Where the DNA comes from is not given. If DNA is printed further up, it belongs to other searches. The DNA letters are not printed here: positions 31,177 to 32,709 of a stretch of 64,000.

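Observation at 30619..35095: MshA-type GT4 plus histidine phosphatase plus PIG-L/LmbE deacetylase cluster (three-step GlcN-X pathway), beside an ABC exporter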

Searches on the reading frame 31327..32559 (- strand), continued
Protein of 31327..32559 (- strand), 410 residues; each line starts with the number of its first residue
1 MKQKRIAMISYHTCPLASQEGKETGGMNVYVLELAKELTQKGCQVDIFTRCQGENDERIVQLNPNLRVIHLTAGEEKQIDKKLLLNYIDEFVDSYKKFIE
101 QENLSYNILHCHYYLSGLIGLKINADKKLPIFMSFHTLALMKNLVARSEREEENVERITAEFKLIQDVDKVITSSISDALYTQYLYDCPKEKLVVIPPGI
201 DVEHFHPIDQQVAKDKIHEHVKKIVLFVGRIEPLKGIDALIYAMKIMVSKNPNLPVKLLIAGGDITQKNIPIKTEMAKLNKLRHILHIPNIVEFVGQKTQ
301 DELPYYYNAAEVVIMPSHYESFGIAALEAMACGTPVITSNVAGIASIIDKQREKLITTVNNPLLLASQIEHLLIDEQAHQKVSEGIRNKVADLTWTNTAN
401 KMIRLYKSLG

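Call 46: find_encoding_contigs(protein=P0004, flank=10000, max_places=3)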
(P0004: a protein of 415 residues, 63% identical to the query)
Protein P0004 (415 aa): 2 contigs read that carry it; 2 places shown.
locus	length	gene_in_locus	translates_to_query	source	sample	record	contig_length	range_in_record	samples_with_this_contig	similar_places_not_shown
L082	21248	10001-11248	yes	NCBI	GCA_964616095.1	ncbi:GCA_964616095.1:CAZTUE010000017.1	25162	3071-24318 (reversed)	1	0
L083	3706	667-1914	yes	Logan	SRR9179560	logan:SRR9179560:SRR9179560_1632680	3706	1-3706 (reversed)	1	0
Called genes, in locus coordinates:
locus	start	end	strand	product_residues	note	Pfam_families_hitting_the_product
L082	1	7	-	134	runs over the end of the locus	PF00072:Response_reg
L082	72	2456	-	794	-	PF05231:MASE1, PF00989:PAS, PF13426:PAS_9, PF08447:PAS_3, PF00989:PAS, PF13426:PAS_9, PF00512:HisKA, PF02518:HATPase_c, +5 more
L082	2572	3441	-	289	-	PF13472:Lipase_GDSL_2 (weak)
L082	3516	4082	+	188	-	PF03352:Adenine_glyco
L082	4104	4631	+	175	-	-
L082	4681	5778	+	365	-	-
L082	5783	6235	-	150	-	PF04224:DUF417 (faint)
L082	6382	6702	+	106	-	PF00293:NUDIX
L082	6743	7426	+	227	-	PF03575:Peptidase_S51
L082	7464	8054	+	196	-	-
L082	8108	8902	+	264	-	PF01209:Ubie_methyltran (weak), PF13489:Methyltransf_23 (weak), PF13847:Methyltransf_31, PF08241:Methyltransf_11, PF08242:Methyltransf_12, PF13649:Methyltransf_25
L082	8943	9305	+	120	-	-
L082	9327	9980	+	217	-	PF00300:His_Phos_1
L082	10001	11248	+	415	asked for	PF13439:Glyco_transf_4, PF13477:Glyco_trans_4_2 (weak), PF13579:Glyco_trans_4_4, PF20706:GT4-conflict, PF00534:Glycos_transf_1, PF13692:Glyco_trans_1_4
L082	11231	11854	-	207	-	-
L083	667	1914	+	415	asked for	PF13439:Glyco_transf_4, PF13477:Glyco_trans_4_2 (weak), PF13579:Glyco_trans_4_4, PF20706:GT4-conflict, PF00534:Glycos_transf_1, PF13692:Glyco_trans_1_4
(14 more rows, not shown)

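Call 47: find_homologous_proteins(query=L018:4109-5308:-, max_evalue=1e-30)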
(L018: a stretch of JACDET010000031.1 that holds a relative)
Query L018:4109-5308:- (400 aa): 8000 proteins with E <= 1e-30 among 8000 candidates; the best 120 are listed.
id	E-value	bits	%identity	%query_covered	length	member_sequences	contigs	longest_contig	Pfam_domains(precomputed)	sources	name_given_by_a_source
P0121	2.4e-270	914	100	98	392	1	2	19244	PF09334.18,PF01406.26,PF00133.29,PF09190.18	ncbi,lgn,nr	ncbi:MAG: cysteine--tRNA ligase [Candidatus Levybacteria bacterium]|nr:cysteine--tRNA ligase [Candid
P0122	6.6e-200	682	74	98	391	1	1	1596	PF09334.18,PF01406.26,PF00133.29,PF09190.18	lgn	-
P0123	1.7e-197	674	73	98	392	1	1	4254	PF09334.18,PF01406.26,PF01921.25,PF00133.29,PF09190.18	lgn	-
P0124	8.9e-194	662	71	98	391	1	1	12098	PF09334.18,PF01406.26,PF01921.25,PF00133.29,PF09190.18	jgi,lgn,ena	jgi:L-cysteine:1D-myo-inositol 2-amino-2-deoxy-alpha-D-glucopyranoside ligase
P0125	8.3e-193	659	71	98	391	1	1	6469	PF09334.18,PF01406.26,PF01921.25,PF00133.29,PF09190.18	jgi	jgi:L-cysteine:1D-myo-inositol 2-amino-2-deoxy-alpha-D-glucopyranoside ligase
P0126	5.7e-192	656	72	97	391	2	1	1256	PF09334.18,PF01406.26,PF01921.25,PF00133.29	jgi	jgi:L-cysteine:1D-myo-inositol 2-amino-2-deoxy-alpha-D-glucopyranoside ligase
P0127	8.0e-192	656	71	97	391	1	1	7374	PF09334.18,PF01406.26,PF01921.25,PF00133.29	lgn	-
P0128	1.2e-191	655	71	97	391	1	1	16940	PF09334.18,PF01406.26,PF01921.25,PF00133.29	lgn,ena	-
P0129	5.1e-188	643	69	98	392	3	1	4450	PF09334.18,PF01406.26,PF01921.25,PF00133.29,PF09190.18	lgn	-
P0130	7.8e-185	633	68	98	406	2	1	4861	PF09334.18,PF01406.26,PF01921.25,PF00133.29,PF09190.18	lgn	-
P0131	2.3e-183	628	72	92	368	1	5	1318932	PF09334.18,PF01406.26,PF01921.25,PF00133.29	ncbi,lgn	-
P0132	1.8e-182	625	68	97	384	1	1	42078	PF09334.18,PF01406.26,PF01921.25,PF00133.29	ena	-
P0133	1.2e-181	622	71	97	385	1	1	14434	PF09334.18,PF01406.26,PF01921.25,PF00133.29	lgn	-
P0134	1.2e-181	622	68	97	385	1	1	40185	PF09334.18,PF01406.26,PF01921.25,PF00133.29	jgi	jgi:cysteinyl-tRNA synthetase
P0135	2.7e-181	621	69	97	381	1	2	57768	PF09334.18,PF01406.26,PF01921.25,PF00133.29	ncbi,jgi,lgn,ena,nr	ncbi:MAG TPA: cysteine--tRNA ligase [Candidatus Sulfotelmatobacter sp.]|jgi:L-cysteine:1D-myo-inosit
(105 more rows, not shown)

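Call 48: search_solved_structures(query=P0121, max_evalue=1e-20, show_alignments=0)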
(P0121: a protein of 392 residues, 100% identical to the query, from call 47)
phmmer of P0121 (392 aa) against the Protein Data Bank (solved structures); distinct sequences matched with E-value up to 1e-20: 8.
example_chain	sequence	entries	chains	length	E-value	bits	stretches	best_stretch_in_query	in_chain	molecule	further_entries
8qhp_A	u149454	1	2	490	9.2e-104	350.7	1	1-327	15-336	Cysteine--tRNA ligase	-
3tqo_A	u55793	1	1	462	1.7e-100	339.9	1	1-370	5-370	Cysteinyl-tRNA synthetase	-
1li5_A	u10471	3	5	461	1.2e-93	317.3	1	1-370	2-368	CYSTEINYL-TRNA SYNTHETASE | Cysteine--tRNA ligase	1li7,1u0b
8hfm_A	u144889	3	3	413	6.1e-91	308.5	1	21-360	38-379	L-cysteine:1D-myo-inositol 2-amino-2-deoxy-alpha-D-glucopyranoside ligase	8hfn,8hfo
3c8z_A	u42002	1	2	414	6.1e-91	308.5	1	21-360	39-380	Cysteinyl-tRNA synthetase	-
9yru_A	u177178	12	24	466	2.7e-70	240.5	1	4-299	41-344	Cysteine--tRNA ligase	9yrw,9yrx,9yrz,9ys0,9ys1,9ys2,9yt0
6ujd_A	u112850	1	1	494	7.2e-67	229.2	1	1-365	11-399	Cysteine--tRNA ligase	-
3sp1_A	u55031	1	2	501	5.1e-50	173.7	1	1-321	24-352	Cysteinyl-tRNA synthetase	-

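Call 65: search_protein_representatives(protein=window:31327-32559:-)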
Query: 410 residues. Proteins with E-value up to 0.001 (for the whole library): 192973; up to 1e-10: 26219; up to 1e-30: 779. The best 150 are listed.
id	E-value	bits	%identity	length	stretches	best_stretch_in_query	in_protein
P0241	3.6e-125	434.7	54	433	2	5-267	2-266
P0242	3.5e-122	424.8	51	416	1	1-409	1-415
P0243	4.3e-112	391.6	47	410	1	5-408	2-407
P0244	8.7e-108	377.4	50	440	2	103-409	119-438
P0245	1.4e-103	363.6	47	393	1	5-406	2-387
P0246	3.9e-103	362.1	44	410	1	1-409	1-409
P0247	4.8e-95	335.5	43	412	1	4-406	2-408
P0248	7.5e-93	328.3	42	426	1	5-408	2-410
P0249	1.8e-88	313.9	41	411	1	5-407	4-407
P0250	5.1e-86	305.8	39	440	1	6-407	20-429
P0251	2.7e-85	303.4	40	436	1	5-408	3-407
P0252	3.5e-82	293.2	39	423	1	4-409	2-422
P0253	4.7e-82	292.7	39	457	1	4-406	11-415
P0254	8.3e-82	291.9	52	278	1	141-410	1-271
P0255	1.0e-81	291.6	38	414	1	4-407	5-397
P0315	2.3e-66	241.1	34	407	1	1-407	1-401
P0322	9.5e-66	239.1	34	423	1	4-409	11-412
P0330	5.0e-65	236.7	34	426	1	4-409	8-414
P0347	1.1e-63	232.2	32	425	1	5-407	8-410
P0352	4.0e-63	230.4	33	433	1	4-409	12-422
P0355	9.4e-63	229.2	34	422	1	5-407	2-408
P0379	1.0e-60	222.5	34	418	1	3-409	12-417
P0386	1.2e-59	219.0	34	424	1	3-408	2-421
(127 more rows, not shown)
